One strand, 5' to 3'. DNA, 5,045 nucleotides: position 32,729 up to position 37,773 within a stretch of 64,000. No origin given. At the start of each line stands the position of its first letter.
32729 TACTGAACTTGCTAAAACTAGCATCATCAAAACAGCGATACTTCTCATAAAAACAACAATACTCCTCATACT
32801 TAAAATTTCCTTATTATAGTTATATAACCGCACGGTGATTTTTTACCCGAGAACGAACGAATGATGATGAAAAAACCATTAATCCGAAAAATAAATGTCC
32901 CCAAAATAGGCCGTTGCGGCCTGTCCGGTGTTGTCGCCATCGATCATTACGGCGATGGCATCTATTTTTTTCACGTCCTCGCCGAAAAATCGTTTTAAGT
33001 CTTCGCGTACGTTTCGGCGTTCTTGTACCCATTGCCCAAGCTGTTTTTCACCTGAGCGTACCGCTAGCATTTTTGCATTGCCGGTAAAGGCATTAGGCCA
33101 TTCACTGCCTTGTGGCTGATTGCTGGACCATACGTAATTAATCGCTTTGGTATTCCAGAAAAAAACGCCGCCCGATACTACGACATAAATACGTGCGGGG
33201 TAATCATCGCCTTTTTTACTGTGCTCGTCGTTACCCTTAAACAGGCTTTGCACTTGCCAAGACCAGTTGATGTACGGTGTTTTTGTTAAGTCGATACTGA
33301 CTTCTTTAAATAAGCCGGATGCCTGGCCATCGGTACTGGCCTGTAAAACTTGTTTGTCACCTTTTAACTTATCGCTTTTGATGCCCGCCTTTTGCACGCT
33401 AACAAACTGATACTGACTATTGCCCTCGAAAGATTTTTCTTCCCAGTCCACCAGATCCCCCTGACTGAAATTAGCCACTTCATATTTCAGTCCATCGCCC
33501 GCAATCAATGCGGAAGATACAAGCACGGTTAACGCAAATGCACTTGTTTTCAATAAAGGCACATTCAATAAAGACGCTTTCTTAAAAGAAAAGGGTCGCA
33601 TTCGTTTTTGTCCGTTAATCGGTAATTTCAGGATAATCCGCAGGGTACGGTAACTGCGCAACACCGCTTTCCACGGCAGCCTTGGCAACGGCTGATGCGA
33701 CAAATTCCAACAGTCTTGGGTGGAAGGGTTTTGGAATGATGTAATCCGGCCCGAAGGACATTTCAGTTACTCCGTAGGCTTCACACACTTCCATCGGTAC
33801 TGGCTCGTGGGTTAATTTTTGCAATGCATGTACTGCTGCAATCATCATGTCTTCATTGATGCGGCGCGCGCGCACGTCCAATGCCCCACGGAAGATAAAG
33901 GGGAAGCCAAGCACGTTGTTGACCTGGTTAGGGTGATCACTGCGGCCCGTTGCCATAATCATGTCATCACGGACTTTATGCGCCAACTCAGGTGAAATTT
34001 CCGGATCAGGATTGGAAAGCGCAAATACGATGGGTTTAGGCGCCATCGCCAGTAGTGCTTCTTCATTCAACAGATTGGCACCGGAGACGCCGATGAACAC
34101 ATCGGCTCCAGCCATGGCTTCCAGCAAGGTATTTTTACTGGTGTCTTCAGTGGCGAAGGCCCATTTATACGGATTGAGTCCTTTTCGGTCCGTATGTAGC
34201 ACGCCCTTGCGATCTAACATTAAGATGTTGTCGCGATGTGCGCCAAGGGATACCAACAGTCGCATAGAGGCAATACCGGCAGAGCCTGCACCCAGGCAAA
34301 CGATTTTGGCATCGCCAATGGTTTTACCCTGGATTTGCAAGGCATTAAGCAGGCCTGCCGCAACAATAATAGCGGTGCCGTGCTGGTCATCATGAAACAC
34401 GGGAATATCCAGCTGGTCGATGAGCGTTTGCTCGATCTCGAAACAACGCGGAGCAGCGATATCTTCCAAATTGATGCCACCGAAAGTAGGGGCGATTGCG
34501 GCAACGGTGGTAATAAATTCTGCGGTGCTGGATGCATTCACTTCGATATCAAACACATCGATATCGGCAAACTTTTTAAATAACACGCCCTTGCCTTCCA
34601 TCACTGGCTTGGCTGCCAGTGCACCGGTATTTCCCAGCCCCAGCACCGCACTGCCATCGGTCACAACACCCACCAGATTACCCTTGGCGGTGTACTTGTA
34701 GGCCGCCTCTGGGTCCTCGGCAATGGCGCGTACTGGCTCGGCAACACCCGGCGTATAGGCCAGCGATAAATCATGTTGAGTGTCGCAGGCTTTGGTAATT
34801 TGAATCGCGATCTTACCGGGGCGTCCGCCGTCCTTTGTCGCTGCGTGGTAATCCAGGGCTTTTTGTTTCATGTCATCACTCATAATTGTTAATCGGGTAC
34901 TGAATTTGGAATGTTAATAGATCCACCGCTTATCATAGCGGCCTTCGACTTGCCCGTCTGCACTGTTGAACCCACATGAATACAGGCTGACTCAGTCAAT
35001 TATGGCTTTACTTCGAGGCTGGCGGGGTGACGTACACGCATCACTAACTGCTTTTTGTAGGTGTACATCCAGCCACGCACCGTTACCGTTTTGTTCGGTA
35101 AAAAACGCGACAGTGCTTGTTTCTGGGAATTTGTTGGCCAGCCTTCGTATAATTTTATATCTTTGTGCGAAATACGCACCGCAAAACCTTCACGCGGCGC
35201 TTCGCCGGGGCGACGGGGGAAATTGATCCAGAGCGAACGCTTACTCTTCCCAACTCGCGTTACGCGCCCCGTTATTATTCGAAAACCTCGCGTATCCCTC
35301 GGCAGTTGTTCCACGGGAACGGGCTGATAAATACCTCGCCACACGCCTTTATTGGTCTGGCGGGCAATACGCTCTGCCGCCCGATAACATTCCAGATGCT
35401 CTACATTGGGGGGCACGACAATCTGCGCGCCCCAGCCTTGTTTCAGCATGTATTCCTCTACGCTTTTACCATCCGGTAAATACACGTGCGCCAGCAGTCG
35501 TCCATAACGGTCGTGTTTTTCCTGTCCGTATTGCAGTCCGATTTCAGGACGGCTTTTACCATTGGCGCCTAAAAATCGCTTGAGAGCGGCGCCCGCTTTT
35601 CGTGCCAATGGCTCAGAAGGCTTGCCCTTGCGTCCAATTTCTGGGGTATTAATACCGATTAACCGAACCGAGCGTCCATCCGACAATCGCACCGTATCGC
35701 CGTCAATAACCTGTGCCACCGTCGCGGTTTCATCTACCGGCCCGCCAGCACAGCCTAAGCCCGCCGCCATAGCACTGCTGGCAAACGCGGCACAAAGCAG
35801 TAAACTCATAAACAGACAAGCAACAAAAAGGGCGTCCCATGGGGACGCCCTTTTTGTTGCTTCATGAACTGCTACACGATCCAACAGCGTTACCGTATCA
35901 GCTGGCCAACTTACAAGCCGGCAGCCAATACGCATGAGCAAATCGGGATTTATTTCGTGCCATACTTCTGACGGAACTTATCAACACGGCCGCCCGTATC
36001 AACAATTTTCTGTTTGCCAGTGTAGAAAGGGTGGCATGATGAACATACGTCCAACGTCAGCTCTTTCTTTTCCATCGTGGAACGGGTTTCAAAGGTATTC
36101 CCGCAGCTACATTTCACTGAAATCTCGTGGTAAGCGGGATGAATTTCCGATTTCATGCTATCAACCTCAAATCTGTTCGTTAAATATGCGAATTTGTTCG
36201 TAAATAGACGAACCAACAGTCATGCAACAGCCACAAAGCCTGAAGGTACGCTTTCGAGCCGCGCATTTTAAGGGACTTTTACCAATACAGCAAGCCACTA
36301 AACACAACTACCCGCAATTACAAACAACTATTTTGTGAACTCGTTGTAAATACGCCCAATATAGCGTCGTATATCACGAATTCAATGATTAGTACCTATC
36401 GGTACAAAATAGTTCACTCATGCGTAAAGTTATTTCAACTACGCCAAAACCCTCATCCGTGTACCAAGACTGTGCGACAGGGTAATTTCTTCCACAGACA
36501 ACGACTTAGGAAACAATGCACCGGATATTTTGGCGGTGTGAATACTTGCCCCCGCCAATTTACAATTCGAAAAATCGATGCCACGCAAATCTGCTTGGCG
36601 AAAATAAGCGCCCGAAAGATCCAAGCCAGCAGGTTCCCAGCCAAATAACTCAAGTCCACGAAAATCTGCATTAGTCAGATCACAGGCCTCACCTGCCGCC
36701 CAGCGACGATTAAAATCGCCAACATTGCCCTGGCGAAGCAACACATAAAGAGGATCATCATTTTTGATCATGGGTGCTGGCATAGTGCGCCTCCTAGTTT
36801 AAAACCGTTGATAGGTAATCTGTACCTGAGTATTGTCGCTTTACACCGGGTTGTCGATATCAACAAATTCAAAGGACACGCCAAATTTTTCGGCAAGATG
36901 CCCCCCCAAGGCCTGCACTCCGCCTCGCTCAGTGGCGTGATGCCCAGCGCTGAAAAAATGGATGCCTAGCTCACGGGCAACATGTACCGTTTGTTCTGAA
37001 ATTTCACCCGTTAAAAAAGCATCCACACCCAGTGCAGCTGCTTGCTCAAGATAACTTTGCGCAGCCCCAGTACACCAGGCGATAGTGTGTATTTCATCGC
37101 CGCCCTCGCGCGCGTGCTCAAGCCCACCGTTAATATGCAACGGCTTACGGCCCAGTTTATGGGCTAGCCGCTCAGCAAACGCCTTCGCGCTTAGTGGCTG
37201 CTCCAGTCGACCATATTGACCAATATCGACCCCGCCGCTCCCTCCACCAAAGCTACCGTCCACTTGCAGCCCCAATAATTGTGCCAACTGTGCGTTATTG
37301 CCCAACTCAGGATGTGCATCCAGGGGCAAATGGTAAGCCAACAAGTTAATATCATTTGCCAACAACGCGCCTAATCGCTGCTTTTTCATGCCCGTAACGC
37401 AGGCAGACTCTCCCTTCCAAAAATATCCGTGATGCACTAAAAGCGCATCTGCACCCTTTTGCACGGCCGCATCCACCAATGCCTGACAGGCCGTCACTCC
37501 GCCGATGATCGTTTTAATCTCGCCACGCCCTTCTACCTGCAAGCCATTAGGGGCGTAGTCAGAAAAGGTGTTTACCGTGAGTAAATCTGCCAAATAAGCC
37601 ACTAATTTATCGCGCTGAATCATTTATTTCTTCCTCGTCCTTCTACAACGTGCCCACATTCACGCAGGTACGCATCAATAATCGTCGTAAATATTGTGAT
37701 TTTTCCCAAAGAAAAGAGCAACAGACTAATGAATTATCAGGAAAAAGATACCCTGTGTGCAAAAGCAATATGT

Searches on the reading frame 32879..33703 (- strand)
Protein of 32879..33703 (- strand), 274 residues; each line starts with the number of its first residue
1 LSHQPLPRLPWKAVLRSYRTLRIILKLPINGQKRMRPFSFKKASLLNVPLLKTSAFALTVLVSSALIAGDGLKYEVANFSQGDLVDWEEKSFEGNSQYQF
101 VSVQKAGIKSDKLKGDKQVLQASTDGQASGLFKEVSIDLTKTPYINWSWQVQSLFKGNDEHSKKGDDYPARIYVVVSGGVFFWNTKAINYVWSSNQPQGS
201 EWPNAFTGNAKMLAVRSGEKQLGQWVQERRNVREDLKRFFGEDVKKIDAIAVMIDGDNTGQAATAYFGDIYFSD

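Call 8: search_protein_families(library=pfam, proteins=[window:32879-33703:-], max_evalue=0.00001)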
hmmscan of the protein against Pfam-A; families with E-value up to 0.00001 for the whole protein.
window:32879-33703:- (274 aa): 1 family
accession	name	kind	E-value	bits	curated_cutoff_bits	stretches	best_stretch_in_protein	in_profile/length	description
PF11249.13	DUF3047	-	2e-61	207.4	27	1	86-271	2-198/198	Protein of unknown function (DUF3047)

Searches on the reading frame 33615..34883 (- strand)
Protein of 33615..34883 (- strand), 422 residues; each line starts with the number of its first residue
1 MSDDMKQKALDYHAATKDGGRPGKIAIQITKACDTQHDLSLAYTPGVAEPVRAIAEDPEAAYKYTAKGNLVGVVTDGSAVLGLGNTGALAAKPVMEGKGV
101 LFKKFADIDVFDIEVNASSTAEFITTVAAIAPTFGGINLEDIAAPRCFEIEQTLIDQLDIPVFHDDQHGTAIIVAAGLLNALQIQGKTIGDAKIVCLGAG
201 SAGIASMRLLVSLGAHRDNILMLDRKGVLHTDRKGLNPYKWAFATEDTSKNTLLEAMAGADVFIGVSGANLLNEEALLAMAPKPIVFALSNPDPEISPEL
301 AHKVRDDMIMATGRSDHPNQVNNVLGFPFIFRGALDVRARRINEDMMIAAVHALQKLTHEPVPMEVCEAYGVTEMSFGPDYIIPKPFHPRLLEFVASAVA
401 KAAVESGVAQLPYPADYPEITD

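Call 8: search_protein_families(library=pfam, proteins=[window:33615-34883:-], max_evalue=0.00001)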
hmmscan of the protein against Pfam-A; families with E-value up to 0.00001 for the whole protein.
window:33615-34883:- (422 aa): 2 families
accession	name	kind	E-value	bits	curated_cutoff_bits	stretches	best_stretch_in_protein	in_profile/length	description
PF00390.24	malic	-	6.6e-29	101.4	23.1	1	24-154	3-181/182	Malic enzyme, N-terminal domain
PF03949.21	Malic_M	-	6.1e-28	98.3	23.5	1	169-360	3-227/258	Malic enzyme, NAD binding domain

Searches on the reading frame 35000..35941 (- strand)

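Call 8: search_protein_families(library=pfam, proteins=[window:35000-35941:-], max_evalue=0.00001)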
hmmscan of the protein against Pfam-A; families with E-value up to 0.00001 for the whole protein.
window:35000-35941:- (313 aa): 1 family
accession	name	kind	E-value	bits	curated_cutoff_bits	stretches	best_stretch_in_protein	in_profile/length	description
PF00565.23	SNase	-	8.6e-17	62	21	1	92-202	2-106/107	Staphylococcal nuclease homologue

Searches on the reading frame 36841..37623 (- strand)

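Call 11: search_protein_families(library=pfam, proteins=[window:36841-37623:-], max_evalue=0.00001)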
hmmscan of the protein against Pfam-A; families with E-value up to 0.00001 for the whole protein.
window:36841-37623:- (260 aa): 1 family
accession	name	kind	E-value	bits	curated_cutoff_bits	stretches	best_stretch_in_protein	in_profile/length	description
PF01784.24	DUF34_NIF3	-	5.1e-68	229.9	23.4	1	4-258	3-255/256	Duf34/NIF3 (NGG1p interacting factor 3)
